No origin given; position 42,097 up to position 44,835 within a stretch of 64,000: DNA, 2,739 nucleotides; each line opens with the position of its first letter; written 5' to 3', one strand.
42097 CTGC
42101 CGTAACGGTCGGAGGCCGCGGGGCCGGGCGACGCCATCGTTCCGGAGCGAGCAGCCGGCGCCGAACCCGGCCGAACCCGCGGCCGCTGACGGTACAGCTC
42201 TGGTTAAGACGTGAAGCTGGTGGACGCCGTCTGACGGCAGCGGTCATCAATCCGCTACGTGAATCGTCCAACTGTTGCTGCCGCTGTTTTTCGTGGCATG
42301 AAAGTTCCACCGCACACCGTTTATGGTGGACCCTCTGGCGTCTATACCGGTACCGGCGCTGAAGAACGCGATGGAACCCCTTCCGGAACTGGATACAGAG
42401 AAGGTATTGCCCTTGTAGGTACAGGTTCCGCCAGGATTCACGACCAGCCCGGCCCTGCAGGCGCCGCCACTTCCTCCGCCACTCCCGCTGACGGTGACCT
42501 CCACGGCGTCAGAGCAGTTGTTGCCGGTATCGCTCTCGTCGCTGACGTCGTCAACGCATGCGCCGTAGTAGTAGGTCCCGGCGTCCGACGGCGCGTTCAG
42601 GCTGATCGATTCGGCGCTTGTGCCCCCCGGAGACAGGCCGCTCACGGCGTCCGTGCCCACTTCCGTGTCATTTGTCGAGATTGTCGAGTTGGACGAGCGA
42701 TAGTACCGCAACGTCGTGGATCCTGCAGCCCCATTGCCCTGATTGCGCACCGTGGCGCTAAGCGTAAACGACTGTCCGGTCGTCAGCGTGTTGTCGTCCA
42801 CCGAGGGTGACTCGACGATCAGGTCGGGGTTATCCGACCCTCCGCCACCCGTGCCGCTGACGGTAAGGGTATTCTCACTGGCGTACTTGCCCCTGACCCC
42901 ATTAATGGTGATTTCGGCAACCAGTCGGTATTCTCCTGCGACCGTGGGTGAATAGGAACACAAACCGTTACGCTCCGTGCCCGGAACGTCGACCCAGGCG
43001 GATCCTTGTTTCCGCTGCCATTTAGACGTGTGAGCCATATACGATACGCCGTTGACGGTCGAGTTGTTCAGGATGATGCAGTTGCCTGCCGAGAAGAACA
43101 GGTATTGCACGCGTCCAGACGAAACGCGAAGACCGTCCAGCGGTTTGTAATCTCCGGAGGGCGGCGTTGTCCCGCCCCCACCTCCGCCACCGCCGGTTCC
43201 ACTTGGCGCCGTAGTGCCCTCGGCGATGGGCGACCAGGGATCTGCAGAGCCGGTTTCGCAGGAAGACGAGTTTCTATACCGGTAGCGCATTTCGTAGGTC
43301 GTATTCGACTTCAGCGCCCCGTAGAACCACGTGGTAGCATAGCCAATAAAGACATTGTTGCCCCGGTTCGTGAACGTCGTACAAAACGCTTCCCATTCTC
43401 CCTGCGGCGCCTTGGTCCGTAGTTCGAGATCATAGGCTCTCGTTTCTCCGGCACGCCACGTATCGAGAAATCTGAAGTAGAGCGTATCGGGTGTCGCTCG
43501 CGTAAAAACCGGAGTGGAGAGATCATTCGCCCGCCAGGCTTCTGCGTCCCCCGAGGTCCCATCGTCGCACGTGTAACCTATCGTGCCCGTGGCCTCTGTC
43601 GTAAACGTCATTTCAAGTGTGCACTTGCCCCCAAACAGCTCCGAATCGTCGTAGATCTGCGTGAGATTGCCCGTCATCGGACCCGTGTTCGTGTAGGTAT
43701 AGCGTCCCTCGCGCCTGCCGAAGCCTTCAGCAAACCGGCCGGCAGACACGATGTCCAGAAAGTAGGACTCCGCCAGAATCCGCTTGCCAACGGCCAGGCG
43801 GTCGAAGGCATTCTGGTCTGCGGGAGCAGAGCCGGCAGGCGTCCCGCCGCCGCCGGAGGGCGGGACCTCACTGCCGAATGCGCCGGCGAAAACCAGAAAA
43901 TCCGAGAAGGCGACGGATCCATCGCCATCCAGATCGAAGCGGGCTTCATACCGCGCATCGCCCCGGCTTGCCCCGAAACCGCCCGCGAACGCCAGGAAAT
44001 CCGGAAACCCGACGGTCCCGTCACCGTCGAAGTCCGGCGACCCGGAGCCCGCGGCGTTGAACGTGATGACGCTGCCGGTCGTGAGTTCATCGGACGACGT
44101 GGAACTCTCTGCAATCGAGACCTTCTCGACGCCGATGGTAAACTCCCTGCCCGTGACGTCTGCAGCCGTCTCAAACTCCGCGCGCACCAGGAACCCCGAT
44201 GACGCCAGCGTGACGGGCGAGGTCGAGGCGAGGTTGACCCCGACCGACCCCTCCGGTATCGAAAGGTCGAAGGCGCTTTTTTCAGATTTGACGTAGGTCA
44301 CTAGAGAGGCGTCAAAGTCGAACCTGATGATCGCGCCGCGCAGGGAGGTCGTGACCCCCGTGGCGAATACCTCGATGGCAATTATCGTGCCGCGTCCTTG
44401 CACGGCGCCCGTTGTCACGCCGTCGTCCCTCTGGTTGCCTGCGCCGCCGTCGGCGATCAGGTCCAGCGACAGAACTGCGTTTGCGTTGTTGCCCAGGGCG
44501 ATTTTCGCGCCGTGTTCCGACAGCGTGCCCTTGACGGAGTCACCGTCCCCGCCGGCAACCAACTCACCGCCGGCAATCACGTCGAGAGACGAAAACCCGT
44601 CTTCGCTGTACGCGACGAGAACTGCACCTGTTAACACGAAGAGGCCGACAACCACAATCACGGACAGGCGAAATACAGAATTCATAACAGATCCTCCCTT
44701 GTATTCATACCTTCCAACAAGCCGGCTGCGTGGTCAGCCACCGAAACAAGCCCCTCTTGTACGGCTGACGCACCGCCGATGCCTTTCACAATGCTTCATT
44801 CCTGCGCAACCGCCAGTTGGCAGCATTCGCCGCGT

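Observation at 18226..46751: About 28-kb island encoding what looks like a non-cellulolytic cohesin-dockerin surface assembly of proteases and repeat proteins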

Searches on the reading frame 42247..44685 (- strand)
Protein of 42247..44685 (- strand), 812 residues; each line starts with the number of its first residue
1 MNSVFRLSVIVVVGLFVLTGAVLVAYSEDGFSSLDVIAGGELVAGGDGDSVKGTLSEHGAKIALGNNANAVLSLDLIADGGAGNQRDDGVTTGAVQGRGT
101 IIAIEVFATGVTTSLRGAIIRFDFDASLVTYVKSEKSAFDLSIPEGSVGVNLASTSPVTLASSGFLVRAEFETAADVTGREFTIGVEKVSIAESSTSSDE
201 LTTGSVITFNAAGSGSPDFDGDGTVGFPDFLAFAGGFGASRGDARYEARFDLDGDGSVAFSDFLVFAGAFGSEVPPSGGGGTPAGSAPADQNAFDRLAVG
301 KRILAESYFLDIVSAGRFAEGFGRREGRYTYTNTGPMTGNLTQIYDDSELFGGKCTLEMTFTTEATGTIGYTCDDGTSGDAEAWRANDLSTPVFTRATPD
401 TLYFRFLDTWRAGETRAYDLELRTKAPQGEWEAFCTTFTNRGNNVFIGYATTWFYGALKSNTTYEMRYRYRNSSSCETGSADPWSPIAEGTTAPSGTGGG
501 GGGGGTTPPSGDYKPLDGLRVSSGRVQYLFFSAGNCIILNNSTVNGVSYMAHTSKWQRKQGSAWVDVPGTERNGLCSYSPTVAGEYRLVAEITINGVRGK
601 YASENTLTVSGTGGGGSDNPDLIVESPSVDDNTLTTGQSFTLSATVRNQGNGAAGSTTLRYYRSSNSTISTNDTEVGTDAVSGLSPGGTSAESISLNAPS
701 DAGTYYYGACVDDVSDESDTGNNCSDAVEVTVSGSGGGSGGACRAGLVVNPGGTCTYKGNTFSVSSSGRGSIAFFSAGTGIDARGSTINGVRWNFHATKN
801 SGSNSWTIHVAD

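Call 4: search_protein_families(library=pfam, proteins=[window:42247-44685:-], max_evalue=0.01)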
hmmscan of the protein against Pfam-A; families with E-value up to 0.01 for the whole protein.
window:42247-44685:- (812 aa): 4 families
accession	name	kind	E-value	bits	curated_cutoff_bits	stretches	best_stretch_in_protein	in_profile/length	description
PF07705.17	CARDB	-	1.9e-14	54.1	22.7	1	619-725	1-99/101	CARDB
PF00036.39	EF-hand_1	-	0.0048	16.8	25.4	0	249-265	8-24/29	EF hand domain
PF13584.12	BatD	-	0.0096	17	24.1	0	628-675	2-50/92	BatD DUF11 like domain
PF16158.11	N_BRCA1_IG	-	0.0098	16.9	28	0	630-705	4-84/108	Ig-like domain from next to BRCA1 gene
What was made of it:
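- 42247..44685 (-): Adaptor-like gene, 812 aa. Signal peptide, CohII module (44044-44508), class B dockerin (43870-44034), about 330 aa of unknown domains, CARDB, and a 75-aa Cys-containing C-terminal domain. CARDB: call 4.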

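Call 9: search_protein_families(library=ncbifam, proteins=[window:42247-44685:-], max_evalue=0.1)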
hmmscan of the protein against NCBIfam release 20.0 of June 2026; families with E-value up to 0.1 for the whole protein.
window:42247-44685:- (812 aa): 1 family
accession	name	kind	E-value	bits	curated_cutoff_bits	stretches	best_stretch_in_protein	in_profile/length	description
NF041540.1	dockerin_GC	domain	0.0024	18.3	29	1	218-270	4-63/67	GC-type dockerin domain-anchored protein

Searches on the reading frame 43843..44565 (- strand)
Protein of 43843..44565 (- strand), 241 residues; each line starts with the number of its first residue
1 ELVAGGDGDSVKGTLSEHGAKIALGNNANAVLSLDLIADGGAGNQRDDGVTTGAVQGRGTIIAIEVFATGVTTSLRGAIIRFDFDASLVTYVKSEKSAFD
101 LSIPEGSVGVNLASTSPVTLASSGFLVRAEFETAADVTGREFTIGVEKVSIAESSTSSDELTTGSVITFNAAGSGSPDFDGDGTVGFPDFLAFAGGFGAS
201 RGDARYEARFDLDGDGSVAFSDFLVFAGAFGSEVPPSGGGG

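Call 11: search_solved_structures(query=window:43843-44565:-, max_evalue=10, show_alignments=3)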
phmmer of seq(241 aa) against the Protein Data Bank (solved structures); distinct sequences matched with E-value up to 10: 191 (the best 60 are shown).
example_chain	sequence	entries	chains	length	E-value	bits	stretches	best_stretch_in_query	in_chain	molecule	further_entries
4u3s_B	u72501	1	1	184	6.3e-07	32.8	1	136-231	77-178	Cellulosomal scaffoldin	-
4wi0_B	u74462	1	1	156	1.1e-06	32.1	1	136-232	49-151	Cellulosomal scaffoldin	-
2y3n_B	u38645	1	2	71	0.00042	23.6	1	178-232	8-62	CELLULOSOMAL FAMILY-48 PROCESSIVE GLYCOSIDE HYDROLASE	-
3u0k_A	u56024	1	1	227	0.001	22.4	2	157-226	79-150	RCaMP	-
8b6q_A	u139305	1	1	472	0.001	22.3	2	154-226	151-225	Haloalkane dehalogenase,Calmodulin-1,Haloalkane dehalogenase,Calmodulin-1,M13 peptide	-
6hcs_A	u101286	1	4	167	0.0019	21.5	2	177-232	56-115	Calmodulin-1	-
1ahr_A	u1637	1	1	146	0.0019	21.4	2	177-222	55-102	CALMODULIN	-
2k0j_A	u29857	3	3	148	0.002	21.4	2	159-226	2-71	calmodulin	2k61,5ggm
2jnx_A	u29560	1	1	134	0.0022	21.2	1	178-230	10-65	Calcium binding protein 2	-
7nqc_A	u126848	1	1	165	0.0024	21.1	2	157-226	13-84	Calmodulin-1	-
5wsu_A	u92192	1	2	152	0.003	20.8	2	157-226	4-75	Calmodulin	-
6o20_F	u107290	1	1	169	0.0031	20.8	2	154-226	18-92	Calmodulin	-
4e50_A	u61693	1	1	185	0.0031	20.8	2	158-226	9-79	Calmodulin, Linker, IQ motif of Neurogranin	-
4djc_A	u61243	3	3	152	0.0032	20.7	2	156-226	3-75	Calmodulin | Calmodulin-1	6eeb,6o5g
8z5m_D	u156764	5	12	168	0.0034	20.6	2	154-226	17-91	Calmodulin-3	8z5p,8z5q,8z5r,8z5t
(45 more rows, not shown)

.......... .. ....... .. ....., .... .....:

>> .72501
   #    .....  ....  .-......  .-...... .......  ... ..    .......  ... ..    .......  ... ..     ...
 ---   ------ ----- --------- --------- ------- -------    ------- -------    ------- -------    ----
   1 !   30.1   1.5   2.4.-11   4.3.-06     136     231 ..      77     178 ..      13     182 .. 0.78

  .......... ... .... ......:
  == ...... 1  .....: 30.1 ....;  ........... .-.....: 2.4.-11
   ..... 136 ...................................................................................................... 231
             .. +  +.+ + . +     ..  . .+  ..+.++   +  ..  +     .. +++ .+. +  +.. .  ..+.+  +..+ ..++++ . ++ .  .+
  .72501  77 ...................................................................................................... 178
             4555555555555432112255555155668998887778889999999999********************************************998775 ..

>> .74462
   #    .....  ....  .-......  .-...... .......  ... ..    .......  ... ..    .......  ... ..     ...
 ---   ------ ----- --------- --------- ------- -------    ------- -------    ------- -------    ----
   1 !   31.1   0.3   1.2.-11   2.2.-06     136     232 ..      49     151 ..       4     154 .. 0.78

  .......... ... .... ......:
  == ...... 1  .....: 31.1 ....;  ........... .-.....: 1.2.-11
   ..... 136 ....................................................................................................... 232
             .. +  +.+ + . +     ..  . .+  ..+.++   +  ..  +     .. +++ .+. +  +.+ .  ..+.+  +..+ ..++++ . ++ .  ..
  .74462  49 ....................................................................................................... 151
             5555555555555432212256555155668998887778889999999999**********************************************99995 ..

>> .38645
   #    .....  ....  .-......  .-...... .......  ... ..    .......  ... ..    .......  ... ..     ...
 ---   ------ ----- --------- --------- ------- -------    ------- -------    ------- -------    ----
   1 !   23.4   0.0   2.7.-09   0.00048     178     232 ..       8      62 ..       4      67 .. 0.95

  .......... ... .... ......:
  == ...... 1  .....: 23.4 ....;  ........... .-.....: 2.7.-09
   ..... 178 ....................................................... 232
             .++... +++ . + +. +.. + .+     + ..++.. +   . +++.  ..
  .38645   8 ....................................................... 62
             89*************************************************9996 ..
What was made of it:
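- On Dockerin (Pfam PF00404 type): Single sequence: 4u3s_B 6.3e-07 (call 11).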

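Call 20: search_solved_structures(query=A2, max_evalue=1, show_alignments=2)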
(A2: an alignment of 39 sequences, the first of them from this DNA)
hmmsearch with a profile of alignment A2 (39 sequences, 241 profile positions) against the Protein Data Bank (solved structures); distinct sequences matched with E-value up to 1: 101 (the best 60 are shown).
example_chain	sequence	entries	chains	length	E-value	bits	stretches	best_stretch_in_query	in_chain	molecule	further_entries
2y3n_B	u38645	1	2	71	6.9e-06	29.1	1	175-235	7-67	CELLULOSOMAL FAMILY-48 PROCESSIVE GLYCOSIDE HYDROLASE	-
4u3s_B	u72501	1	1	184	0.00012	25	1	178-231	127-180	Cellulosomal scaffoldin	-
4wi0_B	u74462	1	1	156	0.00018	24.4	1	177-231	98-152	Cellulosomal scaffoldin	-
7nqc_A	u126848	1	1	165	0.0021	20.9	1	156-233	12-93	Calmodulin-1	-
3wfn_B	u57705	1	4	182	0.0022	20.9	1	155-233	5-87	Calmodulin, Sodium channel protein type 8 subunit alpha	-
7ppo_B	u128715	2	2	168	0.0028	20.6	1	151-233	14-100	Calmodulin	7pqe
6hcs_A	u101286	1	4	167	0.0028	20.5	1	158-233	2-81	Calmodulin-1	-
4djc_A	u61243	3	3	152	0.0029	20.5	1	155-233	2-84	Calmodulin | Calmodulin-1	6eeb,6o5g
5k39_B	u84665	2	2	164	0.0032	20.3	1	179-230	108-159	Dockerin module from a protein of unknown function | Ig domain protein group 2 domain protein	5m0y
4hex_A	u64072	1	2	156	0.0033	20.3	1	155-233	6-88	Calmodulin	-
5wsu_A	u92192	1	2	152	0.0037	20.1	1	157-233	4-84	Calmodulin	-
9jqi_A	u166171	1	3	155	0.0038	20.1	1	157-233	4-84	Calmodulin-1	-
8z5m_D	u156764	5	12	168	0.0038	20.1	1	154-233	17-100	Calmodulin-3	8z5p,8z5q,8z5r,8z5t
9hxw_E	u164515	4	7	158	0.0042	20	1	155-233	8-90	Calmodulin-1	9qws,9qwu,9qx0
3ewt_A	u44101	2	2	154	0.0047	19.8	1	156-233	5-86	Calmodulin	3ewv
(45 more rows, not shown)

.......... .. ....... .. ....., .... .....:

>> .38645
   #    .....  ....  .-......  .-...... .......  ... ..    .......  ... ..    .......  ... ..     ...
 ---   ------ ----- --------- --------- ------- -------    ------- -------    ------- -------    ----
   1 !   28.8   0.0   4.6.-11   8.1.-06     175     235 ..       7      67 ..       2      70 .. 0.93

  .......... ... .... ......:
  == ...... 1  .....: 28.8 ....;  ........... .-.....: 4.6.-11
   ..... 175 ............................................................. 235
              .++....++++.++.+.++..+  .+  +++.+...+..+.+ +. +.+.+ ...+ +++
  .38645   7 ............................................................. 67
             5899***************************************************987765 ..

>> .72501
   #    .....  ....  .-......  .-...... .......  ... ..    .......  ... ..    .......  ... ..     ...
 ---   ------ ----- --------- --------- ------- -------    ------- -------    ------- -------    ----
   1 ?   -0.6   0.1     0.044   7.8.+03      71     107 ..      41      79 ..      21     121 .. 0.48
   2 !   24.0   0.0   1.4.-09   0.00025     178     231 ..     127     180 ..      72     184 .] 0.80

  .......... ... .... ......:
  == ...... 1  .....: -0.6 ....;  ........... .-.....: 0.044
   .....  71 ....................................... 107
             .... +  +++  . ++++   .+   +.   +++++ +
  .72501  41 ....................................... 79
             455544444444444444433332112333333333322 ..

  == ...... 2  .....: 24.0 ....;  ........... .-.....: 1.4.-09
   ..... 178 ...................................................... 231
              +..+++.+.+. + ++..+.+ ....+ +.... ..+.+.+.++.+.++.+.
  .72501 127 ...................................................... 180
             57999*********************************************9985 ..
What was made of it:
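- On Dockerin (Pfam PF00404 type): Profile search: 2y3n_B 6.9e-06 and 4u3s_B 1.2e-04, against the best calmodulin at 2.1e-03 (call 20).
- Closest known: Clostridial cellulosomes. Same: The best sequence matches of the dockerins are the A. cellulolyticus ScaA XDoc (4u3s, 4wi0) and the B. cellulosolvens dockerin 2y3n (calls 11, 20).
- The best PDB matches are dockerins, ahead of calmodulin (calls 11, 20). Solved dockerins outrank calmodulins (calls 11, 20).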

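Call 27: predict_structure(alignment_id=A2)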
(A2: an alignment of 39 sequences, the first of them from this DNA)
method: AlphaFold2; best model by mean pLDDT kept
length: 241 residues; sequences in the alignment: 39
mean_pLDDT: 81.8   pTM: 0.65
mean pLDDT of the five models: 81.8, 81.6, 79.6, 76.5, 73.1
residues with pLDDT >= 90: 99; 70-90: 97; 50-70: 23; < 50: 22
segments of 3 or more residues with pLDDT < 50: 1-17, 238-241
pLDDT, mean of each block of 10 residues (from residue 1): 40 44 73 79 69 87 91 92 96 86 87 91 86 91 93 91 88 73 92 95 89 87 89 61 30
secondary structure, 60 per line:
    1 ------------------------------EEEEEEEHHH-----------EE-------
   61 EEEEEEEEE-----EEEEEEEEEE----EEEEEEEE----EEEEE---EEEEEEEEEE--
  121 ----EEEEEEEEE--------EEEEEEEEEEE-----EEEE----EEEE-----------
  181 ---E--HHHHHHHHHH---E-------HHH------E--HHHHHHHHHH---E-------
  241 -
elements in order: E31-37 E61-69 E75-84 E89-96 E101-105 E109-118 E125-133 E142-152 E158-161 E166-169 H187-196 H220-229
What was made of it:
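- On Dockerin (Pfam PF00404 type): The AF2 model shows helices only at 187-196 and 220-229, after each loop (call 27).
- Loop position 12 is Asp, and the AF2 model shows helices only after each loop (call 27).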

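Call 31: fold_search(model_id=the predicted structure, library=pdb)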
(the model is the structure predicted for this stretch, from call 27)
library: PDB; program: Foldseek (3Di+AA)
matches with E <= 10: 1660; with E <= 0.001: 49
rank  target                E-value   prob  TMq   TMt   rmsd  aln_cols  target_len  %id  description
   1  4fl4_I                2.0e-06  1.00  0.31  0.25  24.2       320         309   11  Scaffoldin conformation and dynamics revealed by a ternary complex from the Clostridium thermocellum cellulosome (released 2012-06-27)
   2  4fl4_C                3.7e-06  1.00  0.29  0.23  24.4       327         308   10  Scaffoldin conformation and dynamics revealed by a ternary complex from the Clostridium thermocellum cellulosome (released 2012-06-27)
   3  2vo8                  8.7e-06  1.00  0.40  0.66   4.2       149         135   13  Cohesin module from Clostridium perfringens ATCC13124 family 33 glycoside hydrolase. (released 2008-09-02)
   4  4fl4_L                1.4e-05  1.00  0.29  0.24  25.3       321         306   12  Scaffoldin conformation and dynamics revealed by a ternary complex from the Clostridium thermocellum cellulosome (released 2012-06-27)
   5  3kcp_A                2.6e-05  1.00  0.29  0.24  24.2       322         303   11  Crystal structure of interacting Clostridium thermocellum multimodular components (released 2010-02-09)
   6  5aoz                  3.6e-05  1.00  0.41  0.64   3.8       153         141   14  High resolution SeMet structure of the third cohesin from Ruminococcus flavefaciens scaffoldin protein, ScaB (released 2016-09-28)
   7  6kgc_A                6.0e-05  1.00  0.39  0.61   3.9       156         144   13  Crystal structure of CaDoc0917(R49D)-CaCohA2 complex at pH 5.4 (released 2020-07-08)
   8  2w1n                  6.8e-05  1.00  0.36  0.38   5.5       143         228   15  cohesin and fibronectin type-III double module construct from the Clostridium perfringens glycoside hydrolase GH84C (released 2009-02-03)
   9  5m2o_A                7.6e-05  1.00  0.38  0.60   3.9       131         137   14  R. flavefaciens' third ScaB cohesin in complex with a group 1 dockerin (released 2017-07-05)
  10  5dz9                  1.1e-04  1.00  0.29  0.22   7.2       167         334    9  Streptococcus agalactiae AgI/II polypeptide BspA C-terminal domain (Mut) (released 2016-06-22)
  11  5n5p_C                1.1e-04  1.00  0.36  0.58   4.2       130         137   12  Crystal structure of Ruminococcus flavefaciens' type III complex containing the fifth cohesin from scaffoldin B and th (released 2018-02-28)
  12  6kgd_A                1.1e-04  1.00  0.39  0.60   3.9       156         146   13  Crystal structure of CaDoc0917(R49D)-CaCohA2 complex at pH 8.0 (released 2020-07-08)
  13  6kge_A                1.1e-04  1.00  0.34  0.54   3.3       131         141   14  Crystal structure of CaDoc0917(R16D)-CaCohA2 complex at pH 5.5 (released 2020-07-08)
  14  1g1k_A                1.1e-04  1.00  0.33  0.51   5.7       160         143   12  COHESIN MODULE FROM THE CELLULOSOME OF CLOSTRIDIUM CELLULOLYTICUM (released 2000-11-22)
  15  5m2s_A                1.3e-04  1.00  0.38  0.60   3.5       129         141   13  R. flavefaciens' third ScaB cohesin in complex with a group 1 dockerin (released 2017-07-05)
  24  4wi0_A                1.9e-04  1.00  0.29  0.39   6.9       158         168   14  Crystal structure of Coh3ScaB-XDoc_M2ScaA complex: A C-terminal interface mutant of type II Cohesin-X-Dockerin complex (released 2015-10-07)
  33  4u3s_A                3.2e-04  1.00  0.29  0.41   6.8       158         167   13  Crystal structure of Coh3ScaB-XDoc_M1ScaA complex: A N-terminal interface mutant of type II Cohesin-X-Dockerin complex (released 2015-07-29)
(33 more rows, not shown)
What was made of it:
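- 42247..44685 (-): Foldseek top hits are cohesins (2vo8 TMt 0.66, 5aoz 0.64) and the CipA CohI9-X-DocII chain 4fl4_I at E 2e-6 (calls 27, 31).
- On Cohesin (Pfam PF00963): About 40 of the top 50 hits are cohesins (calls 27, 31).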

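Call 47: search_protein_families(library=pfam, alignment_id=A2, max_evalue=0.01)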
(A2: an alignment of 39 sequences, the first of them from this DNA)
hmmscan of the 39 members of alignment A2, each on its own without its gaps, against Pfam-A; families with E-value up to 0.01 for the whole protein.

A. member 1, seq(241 aa): 4 families
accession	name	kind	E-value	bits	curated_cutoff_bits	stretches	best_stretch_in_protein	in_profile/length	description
PF00036.39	EF-hand_1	-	0.00031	20.5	25.4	0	209-226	8-25/29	EF hand domain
PF13499.12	EF-hand_7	-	0.00049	20.9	30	0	209-224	48-63/67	EF-hand domain pair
PF13833.12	EF-hand_8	-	0.0012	19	28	0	210-226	34-50/54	EF-hand domain pair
PF13405.12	EF-hand_6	-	0.0067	16.5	25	0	209-226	8-25/30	EF-hand domain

B. families by the number of members that match (of 39 scanned): 7 families
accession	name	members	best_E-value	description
PF00404.24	Dockerin_1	12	1.8e-06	Dockerin type I domain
PF00036.39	EF-hand_1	8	7.5e-07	EF hand domain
PF13499.12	EF-hand_7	8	0.0001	EF-hand domain pair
PF13405.12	EF-hand_6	3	0.00023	EF-hand domain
PF13833.12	EF-hand_8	3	0.0012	EF-hand domain pair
PF00963.24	Cohesin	1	2e-09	Cohesin domain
PF13202.12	EF-hand_5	1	0.00066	EF hand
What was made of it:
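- On Dockerin (Pfam PF00404 type): 12 of 39 homologues hit Dockerin_1 at E<=0.01 (call 47).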
